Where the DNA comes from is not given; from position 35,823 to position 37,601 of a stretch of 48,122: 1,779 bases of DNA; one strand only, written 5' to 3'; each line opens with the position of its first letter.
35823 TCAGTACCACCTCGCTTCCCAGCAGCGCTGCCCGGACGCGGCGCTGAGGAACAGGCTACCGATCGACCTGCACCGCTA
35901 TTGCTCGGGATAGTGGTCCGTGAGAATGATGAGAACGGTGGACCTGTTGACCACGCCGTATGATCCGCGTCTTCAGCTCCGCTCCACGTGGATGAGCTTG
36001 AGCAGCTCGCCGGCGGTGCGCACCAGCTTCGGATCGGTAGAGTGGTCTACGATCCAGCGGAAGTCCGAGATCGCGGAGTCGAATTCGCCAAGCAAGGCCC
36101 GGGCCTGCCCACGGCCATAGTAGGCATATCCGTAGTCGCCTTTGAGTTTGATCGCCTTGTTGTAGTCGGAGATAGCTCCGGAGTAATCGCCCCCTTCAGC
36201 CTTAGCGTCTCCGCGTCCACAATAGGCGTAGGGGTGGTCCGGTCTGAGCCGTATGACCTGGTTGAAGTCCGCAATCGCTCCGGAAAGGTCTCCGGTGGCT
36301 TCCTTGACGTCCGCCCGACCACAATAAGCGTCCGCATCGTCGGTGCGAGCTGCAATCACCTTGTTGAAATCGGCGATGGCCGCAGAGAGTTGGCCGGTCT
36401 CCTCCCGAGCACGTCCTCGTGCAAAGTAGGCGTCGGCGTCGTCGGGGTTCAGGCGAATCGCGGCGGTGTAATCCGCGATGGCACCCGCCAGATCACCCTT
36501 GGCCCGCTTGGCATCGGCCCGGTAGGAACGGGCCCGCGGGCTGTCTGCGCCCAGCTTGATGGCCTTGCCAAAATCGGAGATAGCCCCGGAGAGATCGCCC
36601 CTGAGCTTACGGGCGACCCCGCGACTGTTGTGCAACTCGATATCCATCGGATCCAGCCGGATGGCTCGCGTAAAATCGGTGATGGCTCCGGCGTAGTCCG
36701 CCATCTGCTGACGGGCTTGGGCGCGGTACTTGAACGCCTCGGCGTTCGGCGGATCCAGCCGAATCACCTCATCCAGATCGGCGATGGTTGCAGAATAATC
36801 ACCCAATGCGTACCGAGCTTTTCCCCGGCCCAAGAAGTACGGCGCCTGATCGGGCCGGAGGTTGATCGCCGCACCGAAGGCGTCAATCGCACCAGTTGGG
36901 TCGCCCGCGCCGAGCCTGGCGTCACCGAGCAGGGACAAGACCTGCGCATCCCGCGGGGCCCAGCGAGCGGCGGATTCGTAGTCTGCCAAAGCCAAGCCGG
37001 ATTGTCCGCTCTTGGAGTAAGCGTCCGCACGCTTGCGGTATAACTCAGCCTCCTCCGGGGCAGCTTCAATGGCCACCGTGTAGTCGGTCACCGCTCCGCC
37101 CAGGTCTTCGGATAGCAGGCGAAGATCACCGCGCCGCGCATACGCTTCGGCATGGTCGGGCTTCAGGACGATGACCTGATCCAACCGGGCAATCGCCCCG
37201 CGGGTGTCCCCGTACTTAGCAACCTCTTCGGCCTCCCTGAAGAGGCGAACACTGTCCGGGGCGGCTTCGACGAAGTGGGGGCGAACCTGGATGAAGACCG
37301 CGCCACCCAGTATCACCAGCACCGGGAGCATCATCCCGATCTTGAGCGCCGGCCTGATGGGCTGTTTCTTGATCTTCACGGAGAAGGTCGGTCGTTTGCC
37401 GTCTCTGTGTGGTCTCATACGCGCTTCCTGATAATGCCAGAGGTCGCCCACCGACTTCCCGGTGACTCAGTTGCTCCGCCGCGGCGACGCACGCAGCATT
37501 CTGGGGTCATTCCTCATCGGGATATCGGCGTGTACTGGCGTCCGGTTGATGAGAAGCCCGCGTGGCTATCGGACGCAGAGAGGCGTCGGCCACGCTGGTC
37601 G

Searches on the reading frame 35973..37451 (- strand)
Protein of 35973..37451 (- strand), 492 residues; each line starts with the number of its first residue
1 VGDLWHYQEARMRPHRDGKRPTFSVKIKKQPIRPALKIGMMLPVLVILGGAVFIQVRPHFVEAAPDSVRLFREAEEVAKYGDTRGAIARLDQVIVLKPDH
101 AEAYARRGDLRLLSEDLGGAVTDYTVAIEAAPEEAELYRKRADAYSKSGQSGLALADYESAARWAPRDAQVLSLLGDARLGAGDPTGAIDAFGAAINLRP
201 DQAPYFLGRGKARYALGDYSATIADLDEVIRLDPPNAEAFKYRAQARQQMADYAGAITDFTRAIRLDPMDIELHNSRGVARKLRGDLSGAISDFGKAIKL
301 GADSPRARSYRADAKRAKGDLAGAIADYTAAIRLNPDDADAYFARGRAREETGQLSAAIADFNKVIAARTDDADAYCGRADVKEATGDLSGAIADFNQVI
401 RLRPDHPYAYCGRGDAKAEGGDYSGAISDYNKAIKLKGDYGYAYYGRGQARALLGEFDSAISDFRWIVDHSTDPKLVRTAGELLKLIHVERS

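Call 8: search_protein_families(library=pfam, proteins=[window:35973-37451:-], max_evalue=0.001)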
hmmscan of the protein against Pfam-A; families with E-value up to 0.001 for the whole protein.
window:35973-37451:- (492 aa): 16 families
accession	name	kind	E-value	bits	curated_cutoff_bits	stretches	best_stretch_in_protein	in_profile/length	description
PF13414.12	TPR_11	-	4.1e-61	202.8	26.8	6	313-353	2-42/42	TPR repeat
PF00515.34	TPR_1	-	4.2e-47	156.6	27.8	3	237-268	1-32/34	Tetratricopeptide repeat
PF07719.23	TPR_2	-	4.5e-45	148.5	27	2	237-268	1-32/34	Tetratricopeptide repeat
PF13432.12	TPR_16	-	1.4e-37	128.1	32.7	6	311-372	3-64/65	Tetratricopeptide repeat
PF13181.12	TPR_8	-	1.9e-35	118.4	25.7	0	373-406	1-34/34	Tetratricopeptide repeat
PF13431.12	TPR_17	-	2.3e-34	115.2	24.4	1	328-359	2-33/34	Tetratricopeptide repeat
PF13371.12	TPR_9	-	5.8e-34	116.4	35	3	318-375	8-65/73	Tetratricopeptide repeat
PF14559.12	TPR_19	-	7.3e-21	74.7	25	1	317-375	3-61/68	Tetratricopeptide repeat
PF13428.12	TPR_14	-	2.6e-20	71.3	23.5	0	305-347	1-43/44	Tetratricopeptide repeat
PF13424.12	TPR_12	-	7.1e-14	52.2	30.1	0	373-436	3-74/77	Tetratricopeptide repeat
PF13174.12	TPR_6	-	4.3e-13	49.4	26.3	0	340-367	1-28/33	Tetratricopeptide repeat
PF23914.1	TPR_CcmH_CycH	-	1.7e-09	38.2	42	1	166-266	47-150/158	Cytochrome c-type biogenesis protein H TPR domain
PF03704.23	BTAD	-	3.4e-07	31.1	22.1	0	96-163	57-124/146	Bacterial transcriptional activator domain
PF13429.12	TPR_15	-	1.1e-05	25.4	26.2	0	129-172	140-183/280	Tetratricopeptide repeat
PF14863.12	Alkyl_sulf_dimr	-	1.7e-05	25.7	26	0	59-104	61-106/139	Alkyl sulfatase dimerisation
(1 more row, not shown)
